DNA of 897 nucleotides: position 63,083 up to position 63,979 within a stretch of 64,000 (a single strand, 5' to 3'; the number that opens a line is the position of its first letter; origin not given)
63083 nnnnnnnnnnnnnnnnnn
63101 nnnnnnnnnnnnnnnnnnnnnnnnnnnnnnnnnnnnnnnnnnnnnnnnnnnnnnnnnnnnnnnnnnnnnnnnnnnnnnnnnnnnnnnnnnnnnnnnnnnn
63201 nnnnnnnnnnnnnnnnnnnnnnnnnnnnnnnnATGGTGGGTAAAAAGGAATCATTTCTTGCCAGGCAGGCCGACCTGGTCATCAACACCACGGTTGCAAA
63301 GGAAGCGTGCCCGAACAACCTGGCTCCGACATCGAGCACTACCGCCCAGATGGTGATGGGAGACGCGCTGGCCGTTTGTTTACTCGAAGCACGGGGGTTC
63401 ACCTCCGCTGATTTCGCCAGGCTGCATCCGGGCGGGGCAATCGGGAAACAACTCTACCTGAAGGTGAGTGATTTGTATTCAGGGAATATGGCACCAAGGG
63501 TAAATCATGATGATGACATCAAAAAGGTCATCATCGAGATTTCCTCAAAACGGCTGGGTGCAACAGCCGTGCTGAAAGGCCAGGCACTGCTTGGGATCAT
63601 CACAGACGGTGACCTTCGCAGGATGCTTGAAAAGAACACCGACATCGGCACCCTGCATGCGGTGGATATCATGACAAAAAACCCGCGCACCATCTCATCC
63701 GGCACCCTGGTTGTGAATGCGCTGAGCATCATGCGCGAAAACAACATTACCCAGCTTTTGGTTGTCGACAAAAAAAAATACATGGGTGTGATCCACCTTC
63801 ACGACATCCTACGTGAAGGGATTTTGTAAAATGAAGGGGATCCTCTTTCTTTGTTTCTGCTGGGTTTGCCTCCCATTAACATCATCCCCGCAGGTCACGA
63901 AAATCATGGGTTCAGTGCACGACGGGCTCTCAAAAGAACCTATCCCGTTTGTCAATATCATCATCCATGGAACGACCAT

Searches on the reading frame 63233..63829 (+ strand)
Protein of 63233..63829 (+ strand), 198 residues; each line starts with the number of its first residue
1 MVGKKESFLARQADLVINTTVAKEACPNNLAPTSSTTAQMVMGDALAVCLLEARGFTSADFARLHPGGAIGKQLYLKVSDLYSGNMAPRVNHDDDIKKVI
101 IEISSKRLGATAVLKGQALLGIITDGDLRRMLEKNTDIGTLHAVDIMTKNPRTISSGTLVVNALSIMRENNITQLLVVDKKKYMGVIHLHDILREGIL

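Call 81: search_protein_families(library=pfam, proteins=[window:63233-63829:+], max_evalue=0.00001)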
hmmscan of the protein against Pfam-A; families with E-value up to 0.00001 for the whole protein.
window:63233-63829:+ (198 aa): 2 families
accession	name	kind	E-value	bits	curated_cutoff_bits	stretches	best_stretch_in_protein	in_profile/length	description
PF00571.33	CBS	-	3.9e-18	65.9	24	1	145-195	3-54/57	CBS domain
PF01380.27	SIS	-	6.3e-06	26.5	25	1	3-48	88-130/131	SIS domain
